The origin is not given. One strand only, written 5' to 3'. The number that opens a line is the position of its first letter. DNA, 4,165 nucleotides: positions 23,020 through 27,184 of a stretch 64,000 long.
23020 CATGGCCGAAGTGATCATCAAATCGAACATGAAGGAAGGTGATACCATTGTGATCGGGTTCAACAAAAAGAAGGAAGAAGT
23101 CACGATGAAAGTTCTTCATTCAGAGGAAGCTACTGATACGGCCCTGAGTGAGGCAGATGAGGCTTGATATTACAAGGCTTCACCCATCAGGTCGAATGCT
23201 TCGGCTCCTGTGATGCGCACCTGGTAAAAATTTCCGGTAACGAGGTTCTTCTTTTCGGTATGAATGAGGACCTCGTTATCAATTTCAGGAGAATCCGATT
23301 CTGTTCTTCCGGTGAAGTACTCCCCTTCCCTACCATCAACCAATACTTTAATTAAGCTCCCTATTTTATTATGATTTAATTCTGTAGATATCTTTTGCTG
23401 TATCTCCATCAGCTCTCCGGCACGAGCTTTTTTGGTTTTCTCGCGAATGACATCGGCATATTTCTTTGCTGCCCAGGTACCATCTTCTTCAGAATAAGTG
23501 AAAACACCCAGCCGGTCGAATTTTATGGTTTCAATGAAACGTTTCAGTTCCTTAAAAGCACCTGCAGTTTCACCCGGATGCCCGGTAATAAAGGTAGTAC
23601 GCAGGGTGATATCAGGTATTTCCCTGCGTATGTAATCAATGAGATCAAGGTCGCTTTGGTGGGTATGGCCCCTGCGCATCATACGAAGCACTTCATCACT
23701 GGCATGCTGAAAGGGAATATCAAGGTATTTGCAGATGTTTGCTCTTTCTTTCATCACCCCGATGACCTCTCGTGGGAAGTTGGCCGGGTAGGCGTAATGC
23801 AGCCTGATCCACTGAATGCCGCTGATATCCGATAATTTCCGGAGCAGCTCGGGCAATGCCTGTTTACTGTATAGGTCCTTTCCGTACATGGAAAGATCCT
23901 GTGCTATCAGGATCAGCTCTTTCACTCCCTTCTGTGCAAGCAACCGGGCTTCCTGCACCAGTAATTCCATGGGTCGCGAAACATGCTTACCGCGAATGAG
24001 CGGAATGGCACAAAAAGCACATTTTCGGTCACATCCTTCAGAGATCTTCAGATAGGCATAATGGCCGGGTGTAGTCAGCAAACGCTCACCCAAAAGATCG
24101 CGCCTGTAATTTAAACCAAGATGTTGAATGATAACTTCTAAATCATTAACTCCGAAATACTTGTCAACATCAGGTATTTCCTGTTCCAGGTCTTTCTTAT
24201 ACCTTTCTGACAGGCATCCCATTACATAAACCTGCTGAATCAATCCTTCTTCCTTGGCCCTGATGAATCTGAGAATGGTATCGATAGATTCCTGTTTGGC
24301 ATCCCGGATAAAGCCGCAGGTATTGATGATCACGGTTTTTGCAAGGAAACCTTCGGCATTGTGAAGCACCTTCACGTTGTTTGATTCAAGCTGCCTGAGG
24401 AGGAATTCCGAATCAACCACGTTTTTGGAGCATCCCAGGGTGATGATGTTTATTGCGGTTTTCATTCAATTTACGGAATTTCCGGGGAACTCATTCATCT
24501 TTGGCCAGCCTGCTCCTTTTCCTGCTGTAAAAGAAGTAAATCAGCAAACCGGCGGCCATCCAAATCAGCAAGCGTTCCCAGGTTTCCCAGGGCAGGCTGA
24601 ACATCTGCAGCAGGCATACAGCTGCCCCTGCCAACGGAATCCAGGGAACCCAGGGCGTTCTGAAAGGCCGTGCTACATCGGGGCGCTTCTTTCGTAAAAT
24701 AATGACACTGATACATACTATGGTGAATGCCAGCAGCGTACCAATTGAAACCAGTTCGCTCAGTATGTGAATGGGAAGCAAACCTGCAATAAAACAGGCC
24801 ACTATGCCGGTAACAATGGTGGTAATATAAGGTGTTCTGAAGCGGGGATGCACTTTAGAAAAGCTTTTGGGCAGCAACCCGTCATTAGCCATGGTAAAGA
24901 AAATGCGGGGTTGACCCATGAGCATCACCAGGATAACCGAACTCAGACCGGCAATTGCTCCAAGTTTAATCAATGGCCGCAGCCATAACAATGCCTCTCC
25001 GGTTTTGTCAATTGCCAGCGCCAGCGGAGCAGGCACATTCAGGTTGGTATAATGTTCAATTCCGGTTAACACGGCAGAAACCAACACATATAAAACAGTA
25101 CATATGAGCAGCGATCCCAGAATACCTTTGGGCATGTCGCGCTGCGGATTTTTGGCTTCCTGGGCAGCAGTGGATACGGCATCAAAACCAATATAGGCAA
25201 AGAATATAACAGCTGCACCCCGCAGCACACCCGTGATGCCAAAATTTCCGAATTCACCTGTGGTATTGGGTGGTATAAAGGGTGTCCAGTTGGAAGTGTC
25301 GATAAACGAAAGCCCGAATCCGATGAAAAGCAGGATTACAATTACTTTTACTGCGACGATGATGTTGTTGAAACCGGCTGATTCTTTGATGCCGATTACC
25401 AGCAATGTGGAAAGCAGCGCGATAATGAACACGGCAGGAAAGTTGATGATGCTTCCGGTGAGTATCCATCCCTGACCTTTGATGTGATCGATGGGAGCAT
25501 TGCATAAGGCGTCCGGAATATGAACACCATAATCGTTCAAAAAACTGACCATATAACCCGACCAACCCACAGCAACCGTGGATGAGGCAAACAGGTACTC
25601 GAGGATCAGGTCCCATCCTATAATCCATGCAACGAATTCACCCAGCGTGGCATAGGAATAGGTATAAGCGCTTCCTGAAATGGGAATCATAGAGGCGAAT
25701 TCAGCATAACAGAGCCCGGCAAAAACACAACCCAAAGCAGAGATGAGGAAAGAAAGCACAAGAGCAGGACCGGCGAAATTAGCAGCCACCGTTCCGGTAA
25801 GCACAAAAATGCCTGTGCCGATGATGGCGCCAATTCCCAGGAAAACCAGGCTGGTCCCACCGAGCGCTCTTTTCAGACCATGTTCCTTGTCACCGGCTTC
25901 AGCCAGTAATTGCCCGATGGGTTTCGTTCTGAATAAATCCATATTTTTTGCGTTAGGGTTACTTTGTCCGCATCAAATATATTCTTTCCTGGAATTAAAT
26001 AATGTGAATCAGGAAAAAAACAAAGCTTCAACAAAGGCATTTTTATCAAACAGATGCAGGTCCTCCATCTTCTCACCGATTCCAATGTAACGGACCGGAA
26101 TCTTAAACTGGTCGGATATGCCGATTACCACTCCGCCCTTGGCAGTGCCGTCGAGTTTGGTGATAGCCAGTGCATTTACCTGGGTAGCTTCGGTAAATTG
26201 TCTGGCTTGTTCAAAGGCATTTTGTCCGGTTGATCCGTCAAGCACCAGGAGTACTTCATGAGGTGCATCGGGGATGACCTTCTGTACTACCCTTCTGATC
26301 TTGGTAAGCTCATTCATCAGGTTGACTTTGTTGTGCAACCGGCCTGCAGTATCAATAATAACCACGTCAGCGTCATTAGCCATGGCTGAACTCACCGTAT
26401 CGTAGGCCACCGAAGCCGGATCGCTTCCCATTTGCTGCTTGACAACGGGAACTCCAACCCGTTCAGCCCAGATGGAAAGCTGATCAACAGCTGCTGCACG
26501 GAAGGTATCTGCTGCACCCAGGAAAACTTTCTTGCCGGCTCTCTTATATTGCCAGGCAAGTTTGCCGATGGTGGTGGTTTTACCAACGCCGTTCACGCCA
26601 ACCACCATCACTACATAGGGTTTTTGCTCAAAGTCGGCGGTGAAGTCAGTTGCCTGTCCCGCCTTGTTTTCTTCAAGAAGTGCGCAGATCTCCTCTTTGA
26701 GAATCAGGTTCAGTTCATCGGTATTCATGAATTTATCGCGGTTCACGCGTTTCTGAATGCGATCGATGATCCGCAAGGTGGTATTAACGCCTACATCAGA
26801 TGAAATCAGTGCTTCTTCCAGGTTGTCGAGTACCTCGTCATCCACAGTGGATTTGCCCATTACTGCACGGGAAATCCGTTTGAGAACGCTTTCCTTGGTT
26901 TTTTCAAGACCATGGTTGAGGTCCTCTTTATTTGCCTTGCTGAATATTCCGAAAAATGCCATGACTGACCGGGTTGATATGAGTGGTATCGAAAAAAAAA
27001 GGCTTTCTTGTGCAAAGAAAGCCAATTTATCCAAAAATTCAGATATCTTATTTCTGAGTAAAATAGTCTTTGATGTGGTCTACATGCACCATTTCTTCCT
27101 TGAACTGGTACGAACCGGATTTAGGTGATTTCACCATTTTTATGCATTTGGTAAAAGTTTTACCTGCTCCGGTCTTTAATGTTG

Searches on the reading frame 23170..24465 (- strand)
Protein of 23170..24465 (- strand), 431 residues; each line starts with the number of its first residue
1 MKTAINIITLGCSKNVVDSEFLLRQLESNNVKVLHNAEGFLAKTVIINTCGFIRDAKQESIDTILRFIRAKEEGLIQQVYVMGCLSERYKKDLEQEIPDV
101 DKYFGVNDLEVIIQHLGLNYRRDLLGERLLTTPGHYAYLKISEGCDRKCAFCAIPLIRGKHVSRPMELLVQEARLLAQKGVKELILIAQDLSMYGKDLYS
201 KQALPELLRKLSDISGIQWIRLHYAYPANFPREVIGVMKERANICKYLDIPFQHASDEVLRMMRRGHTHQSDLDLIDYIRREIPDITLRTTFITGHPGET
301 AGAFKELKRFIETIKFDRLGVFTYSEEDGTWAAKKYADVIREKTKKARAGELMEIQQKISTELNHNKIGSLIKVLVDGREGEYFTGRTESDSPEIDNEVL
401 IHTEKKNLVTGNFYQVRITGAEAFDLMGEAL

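Call 83: search_protein_families(library=pfam, proteins=[window:23170-24465:-], max_evalue=0.0001)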
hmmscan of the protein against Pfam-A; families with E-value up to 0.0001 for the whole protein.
window:23170-24465:- (431 aa): 3 families
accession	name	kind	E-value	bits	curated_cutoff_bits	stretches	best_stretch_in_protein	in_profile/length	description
PF04055.27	Radical_SAM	-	7.7e-23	81.9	29.5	1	140-311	2-166/166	Radical SAM superfamily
PF00919.26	UPF0004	-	6.9e-22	77.7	27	1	5-105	2-98/98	Uncharacterized protein family UPF0004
PF18693.7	TRAM_2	-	5.8e-20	71.7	27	1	368-430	1-62/63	TRAM domain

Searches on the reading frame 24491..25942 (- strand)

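Call 83: search_protein_families(library=pfam, proteins=[window:24491-25942:-], max_evalue=0.0001)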
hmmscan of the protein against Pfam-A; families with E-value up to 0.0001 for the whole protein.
window:24491-25942:- (483 aa): 3 families
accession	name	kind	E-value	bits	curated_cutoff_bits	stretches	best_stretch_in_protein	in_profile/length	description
PF13520.12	AA_permease_2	-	2.2e-57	195.3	27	1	27-451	1-404/427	Amino acid permease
PF00324.27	AA_permease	-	3.7e-43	148.3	24.6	1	32-445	2-415/470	Amino acid permease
PF13906.12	AA_permease_C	-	6.4e-14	52.2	27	1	427-477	1-51/51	C-terminus of AA_permease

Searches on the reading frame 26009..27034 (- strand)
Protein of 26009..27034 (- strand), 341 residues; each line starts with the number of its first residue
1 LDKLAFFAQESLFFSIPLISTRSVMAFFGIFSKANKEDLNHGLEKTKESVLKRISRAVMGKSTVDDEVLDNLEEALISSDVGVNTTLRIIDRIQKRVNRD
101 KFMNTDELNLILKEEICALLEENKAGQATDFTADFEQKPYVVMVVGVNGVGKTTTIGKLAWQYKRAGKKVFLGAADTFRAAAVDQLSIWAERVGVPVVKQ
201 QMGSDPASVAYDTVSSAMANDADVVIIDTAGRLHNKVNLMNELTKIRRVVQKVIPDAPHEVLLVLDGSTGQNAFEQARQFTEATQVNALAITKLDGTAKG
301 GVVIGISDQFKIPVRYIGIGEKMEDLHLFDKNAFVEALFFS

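Call 83: search_protein_families(library=pfam, proteins=[window:26009-27034:-], max_evalue=0.0001)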
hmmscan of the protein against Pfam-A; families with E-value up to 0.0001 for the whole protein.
window:26009-27034:- (341 aa): 4 families
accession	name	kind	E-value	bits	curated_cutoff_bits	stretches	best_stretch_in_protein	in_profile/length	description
PF00448.28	SRP54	-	6.9e-77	258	22.7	1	140-339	2-195/196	SRP54-type protein, GTPase domain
PF02881.24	SRP54_N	-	4e-15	56.2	22.4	1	52-116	3-75/75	SRP54-type protein, helical bundle domain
PF13604.12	AAA_30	-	7.3e-08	32.8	27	1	125-236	4-103/191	AAA domain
PF13191.12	AAA_16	-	1e-05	26.6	32.6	1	135-268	20-141/167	AAA ATPase domain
